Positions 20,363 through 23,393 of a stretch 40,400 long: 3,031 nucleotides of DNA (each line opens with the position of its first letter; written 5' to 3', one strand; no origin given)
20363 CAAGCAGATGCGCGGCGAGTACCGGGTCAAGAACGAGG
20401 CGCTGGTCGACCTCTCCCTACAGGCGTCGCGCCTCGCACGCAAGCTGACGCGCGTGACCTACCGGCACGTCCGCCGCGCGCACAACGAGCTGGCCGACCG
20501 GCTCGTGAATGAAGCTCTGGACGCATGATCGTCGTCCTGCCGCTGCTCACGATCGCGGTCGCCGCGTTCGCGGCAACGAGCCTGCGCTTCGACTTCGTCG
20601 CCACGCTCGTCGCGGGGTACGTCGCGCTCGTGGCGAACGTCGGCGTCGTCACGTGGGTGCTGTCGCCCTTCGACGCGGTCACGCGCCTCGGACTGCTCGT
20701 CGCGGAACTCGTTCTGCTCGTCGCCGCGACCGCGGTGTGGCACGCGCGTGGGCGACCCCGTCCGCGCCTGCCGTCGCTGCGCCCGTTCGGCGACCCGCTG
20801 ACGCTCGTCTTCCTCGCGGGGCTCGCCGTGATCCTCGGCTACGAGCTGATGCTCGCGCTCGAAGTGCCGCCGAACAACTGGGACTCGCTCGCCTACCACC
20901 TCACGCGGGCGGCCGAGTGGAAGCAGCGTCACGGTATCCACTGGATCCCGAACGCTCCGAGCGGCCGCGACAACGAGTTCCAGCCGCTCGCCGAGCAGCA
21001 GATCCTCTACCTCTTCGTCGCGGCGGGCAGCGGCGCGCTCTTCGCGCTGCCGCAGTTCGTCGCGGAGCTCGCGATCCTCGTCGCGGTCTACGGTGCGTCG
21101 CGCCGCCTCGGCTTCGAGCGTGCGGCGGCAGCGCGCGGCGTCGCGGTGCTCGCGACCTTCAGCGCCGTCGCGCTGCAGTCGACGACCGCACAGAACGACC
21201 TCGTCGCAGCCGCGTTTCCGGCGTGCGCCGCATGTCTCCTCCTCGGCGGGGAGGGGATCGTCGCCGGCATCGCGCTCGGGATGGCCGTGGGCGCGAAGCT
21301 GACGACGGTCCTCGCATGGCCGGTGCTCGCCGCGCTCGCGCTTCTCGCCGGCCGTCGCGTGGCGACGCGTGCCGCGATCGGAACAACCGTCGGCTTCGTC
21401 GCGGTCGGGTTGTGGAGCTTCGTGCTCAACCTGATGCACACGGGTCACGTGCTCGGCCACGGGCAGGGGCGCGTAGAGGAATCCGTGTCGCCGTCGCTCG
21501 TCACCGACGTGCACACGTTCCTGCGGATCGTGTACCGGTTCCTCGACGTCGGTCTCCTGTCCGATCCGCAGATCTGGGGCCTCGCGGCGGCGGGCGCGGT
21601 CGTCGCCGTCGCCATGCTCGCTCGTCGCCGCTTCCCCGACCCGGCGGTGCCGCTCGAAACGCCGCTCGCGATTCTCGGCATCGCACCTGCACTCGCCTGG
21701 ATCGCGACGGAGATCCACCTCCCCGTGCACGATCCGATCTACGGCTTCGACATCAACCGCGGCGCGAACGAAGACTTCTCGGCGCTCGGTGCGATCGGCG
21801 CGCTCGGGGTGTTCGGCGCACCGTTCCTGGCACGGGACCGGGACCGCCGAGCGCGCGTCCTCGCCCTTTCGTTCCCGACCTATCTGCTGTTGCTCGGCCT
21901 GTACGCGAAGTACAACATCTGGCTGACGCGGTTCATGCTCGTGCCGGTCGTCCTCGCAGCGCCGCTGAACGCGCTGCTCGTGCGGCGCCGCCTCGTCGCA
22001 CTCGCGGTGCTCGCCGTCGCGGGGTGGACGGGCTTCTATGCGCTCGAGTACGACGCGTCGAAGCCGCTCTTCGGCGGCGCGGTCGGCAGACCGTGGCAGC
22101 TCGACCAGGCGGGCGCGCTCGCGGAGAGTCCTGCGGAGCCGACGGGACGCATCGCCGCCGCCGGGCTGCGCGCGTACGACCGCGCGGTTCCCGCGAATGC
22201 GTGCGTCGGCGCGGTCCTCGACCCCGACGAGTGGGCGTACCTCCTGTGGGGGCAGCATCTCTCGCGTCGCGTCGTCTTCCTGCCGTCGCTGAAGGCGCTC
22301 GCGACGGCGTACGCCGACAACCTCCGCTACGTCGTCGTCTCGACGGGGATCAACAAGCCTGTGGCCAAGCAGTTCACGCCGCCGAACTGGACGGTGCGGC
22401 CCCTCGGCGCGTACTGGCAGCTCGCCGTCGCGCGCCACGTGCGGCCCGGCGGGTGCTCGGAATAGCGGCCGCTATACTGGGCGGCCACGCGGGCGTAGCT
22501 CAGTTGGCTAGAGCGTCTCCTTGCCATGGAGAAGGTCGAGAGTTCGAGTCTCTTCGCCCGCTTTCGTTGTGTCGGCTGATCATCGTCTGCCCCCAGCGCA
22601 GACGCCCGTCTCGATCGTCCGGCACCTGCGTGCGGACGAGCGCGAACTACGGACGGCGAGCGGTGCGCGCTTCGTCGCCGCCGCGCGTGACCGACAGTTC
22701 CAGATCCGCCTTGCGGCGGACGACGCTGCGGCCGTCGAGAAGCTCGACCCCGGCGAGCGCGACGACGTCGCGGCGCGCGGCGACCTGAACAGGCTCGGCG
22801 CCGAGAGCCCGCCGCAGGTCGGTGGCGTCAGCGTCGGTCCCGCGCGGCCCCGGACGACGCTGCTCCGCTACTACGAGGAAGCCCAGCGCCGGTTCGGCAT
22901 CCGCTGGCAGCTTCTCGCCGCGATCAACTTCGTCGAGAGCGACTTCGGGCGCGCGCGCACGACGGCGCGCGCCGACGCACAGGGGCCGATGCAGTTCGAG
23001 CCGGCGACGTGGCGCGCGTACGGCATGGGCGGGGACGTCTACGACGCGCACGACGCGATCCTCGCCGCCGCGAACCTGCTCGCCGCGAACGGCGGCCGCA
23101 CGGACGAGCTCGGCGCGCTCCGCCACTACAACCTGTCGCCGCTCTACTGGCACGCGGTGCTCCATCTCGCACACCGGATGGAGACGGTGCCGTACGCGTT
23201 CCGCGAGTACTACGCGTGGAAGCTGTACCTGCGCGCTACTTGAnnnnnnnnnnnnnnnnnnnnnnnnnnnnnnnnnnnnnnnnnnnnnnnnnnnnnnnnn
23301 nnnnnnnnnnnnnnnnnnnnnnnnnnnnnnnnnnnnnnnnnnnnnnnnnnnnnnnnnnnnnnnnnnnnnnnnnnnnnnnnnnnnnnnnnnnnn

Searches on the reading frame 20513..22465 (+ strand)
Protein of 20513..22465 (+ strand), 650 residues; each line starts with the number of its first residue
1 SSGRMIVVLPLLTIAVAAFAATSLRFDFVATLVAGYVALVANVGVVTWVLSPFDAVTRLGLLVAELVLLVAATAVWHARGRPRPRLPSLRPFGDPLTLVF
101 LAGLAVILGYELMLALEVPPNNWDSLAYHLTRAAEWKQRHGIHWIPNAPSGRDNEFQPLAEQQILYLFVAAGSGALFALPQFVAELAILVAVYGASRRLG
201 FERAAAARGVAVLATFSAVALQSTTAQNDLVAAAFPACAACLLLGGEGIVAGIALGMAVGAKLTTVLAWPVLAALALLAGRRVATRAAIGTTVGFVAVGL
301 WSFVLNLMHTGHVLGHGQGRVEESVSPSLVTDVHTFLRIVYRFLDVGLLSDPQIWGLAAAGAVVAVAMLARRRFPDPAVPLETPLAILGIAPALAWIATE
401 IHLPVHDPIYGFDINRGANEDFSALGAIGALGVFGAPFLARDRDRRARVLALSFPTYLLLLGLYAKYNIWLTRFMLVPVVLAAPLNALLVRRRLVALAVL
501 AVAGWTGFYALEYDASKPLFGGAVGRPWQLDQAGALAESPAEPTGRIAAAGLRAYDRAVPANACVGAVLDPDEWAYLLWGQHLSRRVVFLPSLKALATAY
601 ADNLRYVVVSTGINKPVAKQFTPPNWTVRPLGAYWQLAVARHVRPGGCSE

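Call 27: search_protein_families(library=pfam, proteins=[window:20513-22465:+], max_evalue=0.001)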
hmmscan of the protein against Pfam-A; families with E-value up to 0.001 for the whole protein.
window:20513-22465:+ (650 aa): 1 family
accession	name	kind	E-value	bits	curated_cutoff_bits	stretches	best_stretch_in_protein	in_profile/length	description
PF09594.16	GT87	-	3.2e-08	34.1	25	1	172-374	18-214/237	Glycosyltransferase family 87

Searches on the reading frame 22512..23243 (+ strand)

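Call 28: search_protein_families(library=pfam, proteins=[window:22512-23243:+], max_evalue=0.001)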
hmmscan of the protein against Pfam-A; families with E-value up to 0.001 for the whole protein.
window:22512-23243:+ (243 aa): 2 families
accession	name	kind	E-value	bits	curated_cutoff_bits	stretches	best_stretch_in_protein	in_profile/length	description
PF01464.25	SLT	-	4e-07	30.1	21.3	1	120-207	2-95/117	Transglycosylase SLT domain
PF13406.11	SLT_2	-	3.2e-06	27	24.3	0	121-150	77-106/292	Transglycosylase SLT domain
